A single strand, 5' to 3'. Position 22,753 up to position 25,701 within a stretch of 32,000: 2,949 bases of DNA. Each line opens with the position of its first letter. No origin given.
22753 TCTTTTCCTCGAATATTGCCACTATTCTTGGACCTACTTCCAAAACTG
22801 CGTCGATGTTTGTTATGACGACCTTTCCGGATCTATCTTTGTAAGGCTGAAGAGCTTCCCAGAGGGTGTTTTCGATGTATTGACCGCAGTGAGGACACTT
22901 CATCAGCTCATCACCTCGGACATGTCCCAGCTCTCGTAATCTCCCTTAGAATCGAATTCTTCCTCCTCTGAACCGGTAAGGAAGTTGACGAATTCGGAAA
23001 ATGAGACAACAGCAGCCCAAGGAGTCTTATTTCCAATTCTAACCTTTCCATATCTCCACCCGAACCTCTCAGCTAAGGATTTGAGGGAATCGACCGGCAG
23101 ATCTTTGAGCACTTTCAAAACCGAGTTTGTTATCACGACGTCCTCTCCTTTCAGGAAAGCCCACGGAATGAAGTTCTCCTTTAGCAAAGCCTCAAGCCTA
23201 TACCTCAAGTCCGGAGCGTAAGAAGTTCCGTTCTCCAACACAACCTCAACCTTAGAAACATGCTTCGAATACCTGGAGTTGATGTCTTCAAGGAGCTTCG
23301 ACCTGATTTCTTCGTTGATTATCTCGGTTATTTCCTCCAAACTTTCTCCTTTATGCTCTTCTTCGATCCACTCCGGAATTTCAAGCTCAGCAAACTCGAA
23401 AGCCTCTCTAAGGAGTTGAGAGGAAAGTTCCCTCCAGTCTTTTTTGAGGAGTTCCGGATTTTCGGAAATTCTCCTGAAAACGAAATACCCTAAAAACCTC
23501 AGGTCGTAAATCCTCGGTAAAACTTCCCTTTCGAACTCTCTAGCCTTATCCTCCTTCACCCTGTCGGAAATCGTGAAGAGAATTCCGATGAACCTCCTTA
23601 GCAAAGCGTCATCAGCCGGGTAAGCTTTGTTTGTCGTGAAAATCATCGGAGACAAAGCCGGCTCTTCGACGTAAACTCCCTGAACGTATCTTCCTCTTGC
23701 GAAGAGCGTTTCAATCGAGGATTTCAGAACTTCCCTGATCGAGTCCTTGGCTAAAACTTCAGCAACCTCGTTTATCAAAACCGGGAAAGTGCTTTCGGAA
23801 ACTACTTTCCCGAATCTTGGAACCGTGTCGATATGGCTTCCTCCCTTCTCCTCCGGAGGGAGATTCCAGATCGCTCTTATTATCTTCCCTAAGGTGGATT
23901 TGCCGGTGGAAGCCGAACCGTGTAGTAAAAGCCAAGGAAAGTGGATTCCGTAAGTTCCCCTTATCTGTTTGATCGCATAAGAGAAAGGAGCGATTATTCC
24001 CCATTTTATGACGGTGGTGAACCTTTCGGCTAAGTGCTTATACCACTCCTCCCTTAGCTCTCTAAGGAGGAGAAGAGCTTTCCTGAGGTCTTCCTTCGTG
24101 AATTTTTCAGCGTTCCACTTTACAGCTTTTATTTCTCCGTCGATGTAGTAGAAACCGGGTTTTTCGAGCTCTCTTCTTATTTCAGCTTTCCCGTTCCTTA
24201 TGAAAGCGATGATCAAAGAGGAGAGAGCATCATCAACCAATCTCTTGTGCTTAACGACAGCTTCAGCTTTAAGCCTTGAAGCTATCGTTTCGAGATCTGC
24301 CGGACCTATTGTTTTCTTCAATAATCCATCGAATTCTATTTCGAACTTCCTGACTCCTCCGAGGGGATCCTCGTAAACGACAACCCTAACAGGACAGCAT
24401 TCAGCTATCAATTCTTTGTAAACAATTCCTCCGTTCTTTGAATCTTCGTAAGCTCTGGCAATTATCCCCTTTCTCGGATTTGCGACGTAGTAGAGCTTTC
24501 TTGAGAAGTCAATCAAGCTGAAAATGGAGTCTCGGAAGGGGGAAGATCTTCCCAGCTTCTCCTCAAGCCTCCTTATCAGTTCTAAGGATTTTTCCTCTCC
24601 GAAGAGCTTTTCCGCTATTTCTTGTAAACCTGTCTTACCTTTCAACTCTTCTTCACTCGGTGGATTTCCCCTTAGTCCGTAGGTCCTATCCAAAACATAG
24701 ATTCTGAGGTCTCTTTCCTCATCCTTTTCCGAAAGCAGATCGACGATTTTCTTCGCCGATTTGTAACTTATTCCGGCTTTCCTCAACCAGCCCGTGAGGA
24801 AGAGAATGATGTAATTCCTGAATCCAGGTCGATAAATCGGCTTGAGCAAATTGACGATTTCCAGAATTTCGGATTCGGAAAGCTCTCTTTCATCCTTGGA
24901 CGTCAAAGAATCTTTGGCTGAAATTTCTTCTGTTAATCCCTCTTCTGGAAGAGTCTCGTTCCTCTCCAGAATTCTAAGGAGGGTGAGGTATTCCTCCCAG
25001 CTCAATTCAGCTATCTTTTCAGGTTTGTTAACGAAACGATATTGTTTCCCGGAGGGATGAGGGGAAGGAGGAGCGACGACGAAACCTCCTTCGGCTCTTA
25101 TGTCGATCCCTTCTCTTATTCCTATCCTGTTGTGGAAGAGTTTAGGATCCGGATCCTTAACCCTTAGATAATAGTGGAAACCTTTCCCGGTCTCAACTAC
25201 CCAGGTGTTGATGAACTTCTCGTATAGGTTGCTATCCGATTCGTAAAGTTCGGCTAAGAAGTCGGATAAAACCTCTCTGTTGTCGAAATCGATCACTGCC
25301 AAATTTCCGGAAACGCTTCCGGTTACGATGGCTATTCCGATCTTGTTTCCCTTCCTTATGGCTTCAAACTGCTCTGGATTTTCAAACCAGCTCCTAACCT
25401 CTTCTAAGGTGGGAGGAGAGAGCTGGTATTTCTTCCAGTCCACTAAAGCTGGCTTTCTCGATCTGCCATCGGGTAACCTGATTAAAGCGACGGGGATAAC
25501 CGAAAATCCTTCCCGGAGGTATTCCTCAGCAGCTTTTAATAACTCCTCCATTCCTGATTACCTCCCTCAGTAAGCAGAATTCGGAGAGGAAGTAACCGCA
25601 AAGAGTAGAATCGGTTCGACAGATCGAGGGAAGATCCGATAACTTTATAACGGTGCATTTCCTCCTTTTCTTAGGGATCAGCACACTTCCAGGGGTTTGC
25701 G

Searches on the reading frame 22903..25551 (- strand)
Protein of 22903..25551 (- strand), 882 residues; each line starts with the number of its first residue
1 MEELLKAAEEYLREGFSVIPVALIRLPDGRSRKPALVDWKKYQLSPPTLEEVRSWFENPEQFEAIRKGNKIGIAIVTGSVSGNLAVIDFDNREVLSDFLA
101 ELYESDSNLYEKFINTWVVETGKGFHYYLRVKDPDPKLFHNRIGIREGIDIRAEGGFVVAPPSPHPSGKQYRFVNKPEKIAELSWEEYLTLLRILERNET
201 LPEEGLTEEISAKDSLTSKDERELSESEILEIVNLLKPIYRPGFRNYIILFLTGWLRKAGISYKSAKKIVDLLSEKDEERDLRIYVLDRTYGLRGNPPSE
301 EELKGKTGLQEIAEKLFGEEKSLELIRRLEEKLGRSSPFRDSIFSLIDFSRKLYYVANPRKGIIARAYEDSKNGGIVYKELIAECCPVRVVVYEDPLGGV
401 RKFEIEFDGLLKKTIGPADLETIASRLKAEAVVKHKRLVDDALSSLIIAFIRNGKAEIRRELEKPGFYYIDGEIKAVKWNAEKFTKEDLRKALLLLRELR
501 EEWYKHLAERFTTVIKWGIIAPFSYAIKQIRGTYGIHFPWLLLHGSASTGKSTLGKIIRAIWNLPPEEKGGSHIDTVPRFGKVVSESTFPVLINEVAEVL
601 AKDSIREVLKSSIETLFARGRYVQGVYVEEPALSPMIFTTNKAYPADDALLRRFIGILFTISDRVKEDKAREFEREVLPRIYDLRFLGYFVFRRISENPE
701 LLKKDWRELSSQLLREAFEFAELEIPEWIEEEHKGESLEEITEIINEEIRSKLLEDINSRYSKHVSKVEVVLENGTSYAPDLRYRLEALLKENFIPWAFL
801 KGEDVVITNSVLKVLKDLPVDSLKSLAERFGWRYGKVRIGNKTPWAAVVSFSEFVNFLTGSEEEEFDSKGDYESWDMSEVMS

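Call 10: search_protein_families(library=pfam, proteins=[window:22903-25551:-], max_evalue=0.01)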
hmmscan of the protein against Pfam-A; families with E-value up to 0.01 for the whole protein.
window:22903-25551:- (882 aa): 1 family
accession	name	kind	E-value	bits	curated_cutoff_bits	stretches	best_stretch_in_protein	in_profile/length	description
PF09250.16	Prim-Pol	-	2.2e-29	103.4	22.8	1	8-183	1-155/158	Bifunctional DNA primase/polymerase, N-terminal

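Call 13: search_dna_similar(query=window:22903-25551:-, collection=plasmids, mode=protein)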
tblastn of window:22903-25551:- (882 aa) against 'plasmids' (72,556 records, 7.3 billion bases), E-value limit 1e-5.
Records with a match: 12; places in all: 12; records where one place covers at least 80% of the query: 1.
Best place of each record, by identity: <60% 12.
By first word of the organism name: Deinococcus 4; Thermococcus 2; Sulfolobus 1; Saccharolobus 1; Pyrococcus 1; Rhizobium 1; Methanothermobacter 1; Spartinivicinus 1.
By predicted mobility (MOB-suite, as given by PLSDB): non-mobilizable 12.
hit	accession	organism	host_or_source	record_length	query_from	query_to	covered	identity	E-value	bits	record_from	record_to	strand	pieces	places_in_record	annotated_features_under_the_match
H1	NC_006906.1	Sulfolobus neozealandicus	-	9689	3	848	96%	33.2%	3e-123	418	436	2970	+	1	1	bifunctional DNA primase/polymerase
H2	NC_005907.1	Saccharolobus solfataricus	-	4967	5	689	78%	28.5%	9e-46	186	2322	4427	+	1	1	bifunctional DNA primase/polymerase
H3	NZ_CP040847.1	Thermococcus indicus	single cell,hydrothermal vent area ...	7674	21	691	76%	25.7%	3e-37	159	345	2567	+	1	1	bifunctional DNA primase/polymerase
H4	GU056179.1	Thermococcus sp. 26/2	-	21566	503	869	42%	27.9%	5e-25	120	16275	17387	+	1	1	t26-22p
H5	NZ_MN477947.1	Pyrococcus abyssi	-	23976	503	871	42%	27.0%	9e-26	122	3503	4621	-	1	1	hypothetical protein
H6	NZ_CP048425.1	Rhizobium daejeonense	Cell,soil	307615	5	181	20%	38.0%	5e-17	94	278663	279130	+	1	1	bifunctional DNA primase/polymerase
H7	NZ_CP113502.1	Methanothermobacter sp. DP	single cell,Thermophilic anaerobic ...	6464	458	705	25%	29.8%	5e-11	95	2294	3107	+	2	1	hypothetical protein (x2)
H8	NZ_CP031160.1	Deinococcus wulumuqiensis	cell culture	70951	4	202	23%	30.5%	2e-8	66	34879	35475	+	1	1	bifunctional DNA primase/polymerase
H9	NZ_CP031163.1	Deinococcus wulumuqiensis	cell culture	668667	1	180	20%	31.8%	8e-10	71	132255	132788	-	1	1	bifunctional DNA primase/polymerase | hypothetical protein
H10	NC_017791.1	Deinococcus gobiensis I-0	-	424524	1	163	18%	29.0%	8e-9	67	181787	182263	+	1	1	bifunctional DNA primase/polymerase | hypothetical protein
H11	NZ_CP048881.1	Spartinivicinus ruber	-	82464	33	173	16%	32.9%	2e-6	60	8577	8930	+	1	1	bifunctional DNA primase/polymerase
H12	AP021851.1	Deinococcus grandis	-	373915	1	163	18%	28.3%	3e-7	62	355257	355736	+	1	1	hypothetical protein (x2)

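Call 14: find_related_loci(query=window:22903-25551:-, collection=genome_contigs, flank=6000)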
Query window:22903-25551:- (882 aa) in genome_contigs; peptide patterns used: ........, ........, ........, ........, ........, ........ (x = any residue, [..] = any of these).
52 stretches matched a pattern; 2 encode a relative of the query (tblastn E <= 1e-3); 2 distinct loci.
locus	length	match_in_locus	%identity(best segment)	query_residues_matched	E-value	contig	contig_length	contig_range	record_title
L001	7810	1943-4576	77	4-876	0e+0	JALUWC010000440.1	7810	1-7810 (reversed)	MAG: Geoglobus sp. isolate 128-326_metabat2_scaf2bin.087 128-326_scaffold_5036_c1, whole genome shotgun sequence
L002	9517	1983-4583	77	1-867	0e+0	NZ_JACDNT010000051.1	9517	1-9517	MAG: Archaeoglobus sp. isolate GB_MAG2_100 c_000000005675, whole genome shotgun sequence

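Call 26: find_related_loci(query=A1, collection=metagenome_contigs, flank=5000)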
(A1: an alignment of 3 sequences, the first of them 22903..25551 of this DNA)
Query A1 (882 aa) in metagenome_contigs; peptide patterns used: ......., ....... (x = any residue, [..] = any of these).
600 stretches matched a pattern (row limit reached: there are more); 7 encode a relative of the query (tblastn E <= 1e-3); 7 distinct loci.
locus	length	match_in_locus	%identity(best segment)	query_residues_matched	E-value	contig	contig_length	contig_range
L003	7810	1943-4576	77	4-876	0e+0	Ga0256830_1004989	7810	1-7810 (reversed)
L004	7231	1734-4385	69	1-877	0e+0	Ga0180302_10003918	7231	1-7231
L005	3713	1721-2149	40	4-179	2e-26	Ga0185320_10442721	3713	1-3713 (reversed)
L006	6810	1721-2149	40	4-179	3e-26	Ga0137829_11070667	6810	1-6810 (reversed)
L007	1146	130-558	40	4-179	1e-27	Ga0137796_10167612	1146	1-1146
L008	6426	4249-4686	38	3-178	1e-25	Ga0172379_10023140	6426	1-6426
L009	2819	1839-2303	31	3-183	6e-18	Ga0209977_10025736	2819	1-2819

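Call 27: find_related_loci(query=A1, collection=viral_contigs, flank=5000)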
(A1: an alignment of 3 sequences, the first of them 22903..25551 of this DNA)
Query A1 (882 aa) in viral_contigs; peptide patterns used: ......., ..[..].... (x = any residue, [..] = any of these).
96 stretches matched a pattern; 1 encode a relative of the query (tblastn E <= 1e-3); 1 distinct loci.
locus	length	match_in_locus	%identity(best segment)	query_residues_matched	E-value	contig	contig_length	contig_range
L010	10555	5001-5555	28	4-176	3e-8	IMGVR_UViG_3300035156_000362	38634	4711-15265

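Call 36: find_homologous_proteins(query=window:22903-25551:-, max_evalue=1e-20)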
Query window:22903-25551:- (882 aa): 67 proteins with E <= 1e-20 among 8000 candidates.
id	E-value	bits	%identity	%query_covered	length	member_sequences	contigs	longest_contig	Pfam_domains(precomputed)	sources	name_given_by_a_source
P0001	0.0e+0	1603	80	99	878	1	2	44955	PF09250.17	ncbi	-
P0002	0.0e+0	1601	80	99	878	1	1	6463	PF09250.17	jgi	-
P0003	0.0e+0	1593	79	99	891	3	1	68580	PF09250.17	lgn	-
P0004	0.0e+0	1522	76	99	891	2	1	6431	PF09250.17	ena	-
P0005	0.0e+0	1513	76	99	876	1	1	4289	PF09250.17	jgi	-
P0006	0.0e+0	1508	77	98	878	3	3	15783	PF09250.17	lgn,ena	-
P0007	0.0e+0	1501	75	97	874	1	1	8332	PF09250.17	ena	-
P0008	0.0e+0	1414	71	100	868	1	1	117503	PF09250.17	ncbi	-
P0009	0.0e+0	1409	71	100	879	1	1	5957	PF09250.17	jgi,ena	-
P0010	0.0e+0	1396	71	100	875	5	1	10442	PF09250.17,PF27394.1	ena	-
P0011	0.0e+0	1362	69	99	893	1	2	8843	PF09250.17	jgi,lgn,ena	-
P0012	0.0e+0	1301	68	98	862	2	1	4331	PF09250.17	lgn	-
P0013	0.0e+0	1265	64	100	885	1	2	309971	PF09250.17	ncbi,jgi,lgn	jgi:hypothetical protein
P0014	0.0e+0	1157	59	98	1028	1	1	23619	PF09250.17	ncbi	-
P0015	0.0e+0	1153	60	98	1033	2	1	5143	PF09250.17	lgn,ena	-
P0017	0.0e+0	1140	59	99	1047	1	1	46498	PF09250.17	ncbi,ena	-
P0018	0.0e+0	1136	59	99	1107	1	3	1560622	PF09250.17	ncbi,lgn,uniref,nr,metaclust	ncbi:bifunctional DNA primase/polymerase [Archaeoglobus profundus]|uniref:Bifunctional DNA primase/p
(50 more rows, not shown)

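Call 37: find_encoding_contigs(protein=P0001, flank=6000, max_places=2)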
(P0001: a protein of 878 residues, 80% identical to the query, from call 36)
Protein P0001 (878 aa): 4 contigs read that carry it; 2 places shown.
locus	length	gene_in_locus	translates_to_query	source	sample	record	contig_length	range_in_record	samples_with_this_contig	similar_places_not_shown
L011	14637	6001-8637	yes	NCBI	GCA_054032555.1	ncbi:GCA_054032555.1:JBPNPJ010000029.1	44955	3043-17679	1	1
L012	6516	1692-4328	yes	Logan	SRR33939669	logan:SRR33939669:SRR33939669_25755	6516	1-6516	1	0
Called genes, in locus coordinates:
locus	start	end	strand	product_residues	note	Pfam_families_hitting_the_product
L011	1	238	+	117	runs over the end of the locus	PF01978:TrmB (weak), PF01047:MarR, PF03965:Penicillinase_R, PF13412:HTH_24 (weak), PF13463:HTH_27 (faint)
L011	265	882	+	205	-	PF01435:Peptidase_M48 (weak)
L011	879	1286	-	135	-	PF03918:CcmH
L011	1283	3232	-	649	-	PF01578:Cytochrom_C_asm, PF16327:CcmF_C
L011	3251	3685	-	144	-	PF03918:CcmH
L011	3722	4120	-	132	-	PF24784:Temptin_C (weak)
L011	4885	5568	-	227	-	-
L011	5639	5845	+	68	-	-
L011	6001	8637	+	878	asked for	PF09250:Prim-Pol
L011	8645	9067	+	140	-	-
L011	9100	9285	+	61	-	-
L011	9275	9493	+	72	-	-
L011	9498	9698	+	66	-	-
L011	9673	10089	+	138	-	-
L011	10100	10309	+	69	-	-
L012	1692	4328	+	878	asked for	PF09250:Prim-Pol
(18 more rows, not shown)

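Call 38: find_encoding_contigs(protein=P0003, flank=6000, max_places=2)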
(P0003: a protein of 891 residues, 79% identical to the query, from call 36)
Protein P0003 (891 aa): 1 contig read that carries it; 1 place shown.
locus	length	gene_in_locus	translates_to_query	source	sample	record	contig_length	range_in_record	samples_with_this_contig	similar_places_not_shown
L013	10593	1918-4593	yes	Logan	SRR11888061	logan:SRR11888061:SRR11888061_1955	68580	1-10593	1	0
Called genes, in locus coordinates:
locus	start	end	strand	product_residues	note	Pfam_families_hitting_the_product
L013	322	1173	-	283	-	-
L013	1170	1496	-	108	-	PF01047:MarR, PF01978:TrmB (weak), PF03551:PadR, PF12802:MarR_2 (weak), PF13412:HTH_24, PF01638:HxlR, PF13601:HTH_34 (weak)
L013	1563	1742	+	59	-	PF01402:RHH_1 (weak)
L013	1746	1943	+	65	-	-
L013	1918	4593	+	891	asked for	PF09250:Prim-Pol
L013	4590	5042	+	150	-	-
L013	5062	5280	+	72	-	-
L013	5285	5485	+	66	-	-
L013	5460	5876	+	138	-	PF05598:DUF772 (weak)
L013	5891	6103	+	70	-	-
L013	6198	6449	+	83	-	-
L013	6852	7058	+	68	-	PF24434:DUF7557 (weak)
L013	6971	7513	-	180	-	-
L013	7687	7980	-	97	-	PF12840:HTH_20, PF01022:HTH_5, PF13601:HTH_34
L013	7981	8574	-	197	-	-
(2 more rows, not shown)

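Call 39: find_encoding_contigs(protein=P0008, flank=6000, max_places=2)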
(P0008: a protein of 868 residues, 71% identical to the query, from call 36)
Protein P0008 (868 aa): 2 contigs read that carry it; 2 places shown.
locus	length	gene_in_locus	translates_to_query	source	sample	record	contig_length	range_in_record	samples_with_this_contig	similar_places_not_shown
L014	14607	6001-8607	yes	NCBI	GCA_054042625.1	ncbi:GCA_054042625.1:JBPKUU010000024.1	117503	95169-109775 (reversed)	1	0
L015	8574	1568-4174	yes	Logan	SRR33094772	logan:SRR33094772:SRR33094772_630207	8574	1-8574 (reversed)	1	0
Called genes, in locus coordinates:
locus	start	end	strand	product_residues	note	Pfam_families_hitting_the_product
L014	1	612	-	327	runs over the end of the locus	PF04055:Radical_SAM, PF13353:Fer4_12 (weak), PF06463:Mob_synth_C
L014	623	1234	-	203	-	PF12804:NTP_transf_3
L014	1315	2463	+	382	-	PF00155:Aminotran_1_2 (weak), PF00282:Pyridoxal_deC, PF00266:Aminotran_5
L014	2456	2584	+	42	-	-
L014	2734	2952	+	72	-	-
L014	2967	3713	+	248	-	PF01408:GFO_IDH_MocA, PF22725:GFO_IDH_MocA_C3, PF02894:GFO_IDH_MocA_C (weak)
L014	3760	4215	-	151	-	PF04073:tRNA_edit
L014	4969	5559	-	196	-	-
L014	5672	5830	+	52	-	PF01402:RHH_1 (weak)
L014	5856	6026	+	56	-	-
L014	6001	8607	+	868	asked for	PF09250:Prim-Pol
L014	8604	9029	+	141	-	-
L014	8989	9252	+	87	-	-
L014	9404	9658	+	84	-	-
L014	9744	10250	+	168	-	-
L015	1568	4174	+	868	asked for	PF09250:Prim-Pol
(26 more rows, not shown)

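Call 42: find_encoding_contigs(protein=P0018, flank=6000, max_places=2)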
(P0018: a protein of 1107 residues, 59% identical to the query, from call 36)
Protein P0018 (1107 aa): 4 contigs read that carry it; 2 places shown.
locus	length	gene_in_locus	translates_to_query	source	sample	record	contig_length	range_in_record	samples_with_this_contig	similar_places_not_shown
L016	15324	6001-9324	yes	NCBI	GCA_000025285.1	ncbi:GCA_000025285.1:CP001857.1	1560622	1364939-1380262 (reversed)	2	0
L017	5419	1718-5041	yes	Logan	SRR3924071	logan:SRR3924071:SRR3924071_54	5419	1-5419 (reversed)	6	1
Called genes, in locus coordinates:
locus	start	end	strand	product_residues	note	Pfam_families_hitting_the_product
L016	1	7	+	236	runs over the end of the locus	PF05014:Nuc_deoxyrib_tr (weak), PF14489:QueF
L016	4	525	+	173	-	PF01966:HD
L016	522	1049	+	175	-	PF05977:MFS_3, PF07690:MFS_1, PF12832:MFS_1_like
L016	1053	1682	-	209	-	PF02811:PHP, PF13263:PHP_C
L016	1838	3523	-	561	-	PF01979:Amidohydro_1, PF07969:Amidohydro_3 (faint), PF13382:Adenine_deam_C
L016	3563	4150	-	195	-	PF00156:Pribosyltran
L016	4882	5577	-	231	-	-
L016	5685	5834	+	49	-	PF01402:RHH_1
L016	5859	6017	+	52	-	-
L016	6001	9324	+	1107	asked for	PF09250:Prim-Pol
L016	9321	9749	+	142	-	-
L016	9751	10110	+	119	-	-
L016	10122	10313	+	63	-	-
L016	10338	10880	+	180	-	PF13936:HTH_38 (faint)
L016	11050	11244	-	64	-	-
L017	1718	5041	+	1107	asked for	PF09250:Prim-Pol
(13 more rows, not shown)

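Call 43: find_encoding_contigs(protein=P0013, flank=6000, max_places=2)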
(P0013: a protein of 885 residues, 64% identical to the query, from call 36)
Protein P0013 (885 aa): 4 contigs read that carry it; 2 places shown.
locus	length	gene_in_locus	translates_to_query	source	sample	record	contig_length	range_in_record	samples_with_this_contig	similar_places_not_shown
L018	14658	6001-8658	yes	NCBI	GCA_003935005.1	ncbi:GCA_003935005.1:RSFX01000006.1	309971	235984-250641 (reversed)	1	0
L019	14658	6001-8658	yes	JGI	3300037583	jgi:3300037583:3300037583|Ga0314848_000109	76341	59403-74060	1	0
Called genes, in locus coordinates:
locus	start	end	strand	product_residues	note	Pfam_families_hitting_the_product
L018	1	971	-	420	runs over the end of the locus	PF00278:Orn_DAP_Arg_deC, PF01168:Ala_racemase_N, PF02784:Orn_Arg_deC_N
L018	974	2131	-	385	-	PF00155:Aminotran_1_2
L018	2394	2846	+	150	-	-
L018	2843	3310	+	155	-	-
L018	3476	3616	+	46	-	-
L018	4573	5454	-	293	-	-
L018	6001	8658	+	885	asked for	PF09250:Prim-Pol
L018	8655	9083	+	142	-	-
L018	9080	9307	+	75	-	-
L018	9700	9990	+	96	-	-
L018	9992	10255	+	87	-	PF01423:LSM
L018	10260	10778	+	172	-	-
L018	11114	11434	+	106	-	-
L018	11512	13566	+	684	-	-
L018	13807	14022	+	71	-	-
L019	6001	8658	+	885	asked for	PF09250:Prim-Pol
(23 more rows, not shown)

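Call 44: find_encoding_contigs(protein=P0006, flank=6000, max_places=3)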
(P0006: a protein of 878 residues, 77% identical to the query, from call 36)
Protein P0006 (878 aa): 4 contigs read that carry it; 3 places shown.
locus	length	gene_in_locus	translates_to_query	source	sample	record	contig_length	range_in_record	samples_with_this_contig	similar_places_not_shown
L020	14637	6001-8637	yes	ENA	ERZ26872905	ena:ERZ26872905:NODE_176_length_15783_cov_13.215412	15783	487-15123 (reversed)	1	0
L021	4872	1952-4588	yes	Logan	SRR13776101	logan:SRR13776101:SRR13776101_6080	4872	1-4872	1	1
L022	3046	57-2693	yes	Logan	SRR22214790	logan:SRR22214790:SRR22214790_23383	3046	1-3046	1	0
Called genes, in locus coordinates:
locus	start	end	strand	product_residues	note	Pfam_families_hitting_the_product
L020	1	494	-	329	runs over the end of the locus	PF06050:HGD-D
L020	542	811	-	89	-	PF01918:Alba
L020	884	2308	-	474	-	PF01409:tRNA-synt_2d, PF17759:tRNA_synthFbeta (faint)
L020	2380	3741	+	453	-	PF01425:Amidase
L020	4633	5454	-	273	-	PF01022:HTH_5 (weak)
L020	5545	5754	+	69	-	-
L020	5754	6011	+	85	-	-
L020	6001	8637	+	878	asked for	PF09250:Prim-Pol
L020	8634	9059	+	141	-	-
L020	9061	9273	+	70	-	-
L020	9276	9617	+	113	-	-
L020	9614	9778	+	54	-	-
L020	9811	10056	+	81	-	PF05284:DUF736 (faint)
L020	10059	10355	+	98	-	-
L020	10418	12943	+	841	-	-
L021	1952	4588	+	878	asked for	PF09250:Prim-Pol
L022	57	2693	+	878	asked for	PF09250:Prim-Pol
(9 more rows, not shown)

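Call 54: find_encoding_contigs(protein=P0007, flank=4000, max_places=1)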
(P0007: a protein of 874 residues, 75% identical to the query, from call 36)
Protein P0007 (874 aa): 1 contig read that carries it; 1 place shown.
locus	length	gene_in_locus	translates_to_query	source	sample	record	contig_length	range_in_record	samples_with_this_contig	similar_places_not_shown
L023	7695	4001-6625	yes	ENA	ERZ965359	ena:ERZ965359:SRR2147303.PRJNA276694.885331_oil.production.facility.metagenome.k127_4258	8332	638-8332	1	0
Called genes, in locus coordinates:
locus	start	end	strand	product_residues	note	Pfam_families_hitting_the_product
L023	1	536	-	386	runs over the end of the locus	-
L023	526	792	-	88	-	-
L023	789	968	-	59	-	PF01402:RHH_1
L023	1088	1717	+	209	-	PF01022:HTH_5 (faint)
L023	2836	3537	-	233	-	-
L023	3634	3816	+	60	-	-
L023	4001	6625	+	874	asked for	PF09250:Prim-Pol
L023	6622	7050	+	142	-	-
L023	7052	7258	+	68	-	-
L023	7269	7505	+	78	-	-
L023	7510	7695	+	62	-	?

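Call 55: find_encoding_contigs(protein=P0009, flank=4000, max_places=1)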
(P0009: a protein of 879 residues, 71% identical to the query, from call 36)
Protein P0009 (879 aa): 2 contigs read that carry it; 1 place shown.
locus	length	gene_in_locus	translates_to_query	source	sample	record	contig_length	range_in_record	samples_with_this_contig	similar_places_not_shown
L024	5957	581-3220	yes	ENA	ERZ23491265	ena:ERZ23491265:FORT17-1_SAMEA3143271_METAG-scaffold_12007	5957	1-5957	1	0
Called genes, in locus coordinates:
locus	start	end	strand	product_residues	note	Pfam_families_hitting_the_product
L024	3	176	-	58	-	?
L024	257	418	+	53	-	-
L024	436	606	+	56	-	-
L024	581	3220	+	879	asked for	PF09250:Prim-Pol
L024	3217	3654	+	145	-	-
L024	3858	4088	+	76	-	-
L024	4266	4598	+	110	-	-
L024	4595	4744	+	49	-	-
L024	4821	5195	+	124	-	-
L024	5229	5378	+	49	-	-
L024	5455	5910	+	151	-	-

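Call 56: find_encoding_contigs(protein=P0017, flank=4000, max_places=1)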
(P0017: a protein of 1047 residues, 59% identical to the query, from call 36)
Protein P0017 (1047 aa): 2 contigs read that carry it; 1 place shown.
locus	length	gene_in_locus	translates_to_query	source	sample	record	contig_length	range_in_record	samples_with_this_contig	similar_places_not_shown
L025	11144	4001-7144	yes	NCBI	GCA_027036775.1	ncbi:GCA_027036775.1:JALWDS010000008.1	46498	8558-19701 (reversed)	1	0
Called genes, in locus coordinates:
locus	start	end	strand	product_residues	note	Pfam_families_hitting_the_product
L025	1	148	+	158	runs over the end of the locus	PF00572:Ribosomal_L13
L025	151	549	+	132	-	PF00380:Ribosomal_S9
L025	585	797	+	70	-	PF01194:RNA_pol_N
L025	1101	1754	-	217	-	-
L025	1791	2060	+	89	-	PF04981:NMD3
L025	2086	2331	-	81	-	PF07362:CcdA (faint)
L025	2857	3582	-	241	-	-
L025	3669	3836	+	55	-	PF01402:RHH_1 (weak)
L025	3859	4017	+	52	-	-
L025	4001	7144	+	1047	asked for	PF09250:Prim-Pol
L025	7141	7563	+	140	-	-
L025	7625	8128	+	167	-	PF04055:Radical_SAM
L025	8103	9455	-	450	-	PF01385:OrfB_IS605, PF07282:Cas12f1-like_TNB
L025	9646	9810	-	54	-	-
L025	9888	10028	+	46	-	-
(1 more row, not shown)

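Call 58: find_encoding_contigs(protein=P0004, flank=4000, max_places=1)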
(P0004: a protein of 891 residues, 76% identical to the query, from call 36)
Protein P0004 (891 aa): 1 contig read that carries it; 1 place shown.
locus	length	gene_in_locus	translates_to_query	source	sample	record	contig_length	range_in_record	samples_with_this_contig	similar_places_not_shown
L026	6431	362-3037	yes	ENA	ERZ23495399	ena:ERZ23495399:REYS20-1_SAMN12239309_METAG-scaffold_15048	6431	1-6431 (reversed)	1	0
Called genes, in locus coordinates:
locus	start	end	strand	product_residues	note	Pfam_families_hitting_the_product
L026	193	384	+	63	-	-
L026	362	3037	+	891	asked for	PF09250:Prim-Pol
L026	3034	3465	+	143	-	-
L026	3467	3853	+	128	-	-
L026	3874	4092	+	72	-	-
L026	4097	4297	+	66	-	-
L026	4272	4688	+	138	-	-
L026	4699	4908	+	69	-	-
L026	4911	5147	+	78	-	-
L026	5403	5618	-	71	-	PF07927:HicA_toxin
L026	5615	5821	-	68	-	PF15919:HicB_lk_antitox, PF21748:UPF0150 (weak)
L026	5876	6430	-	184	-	?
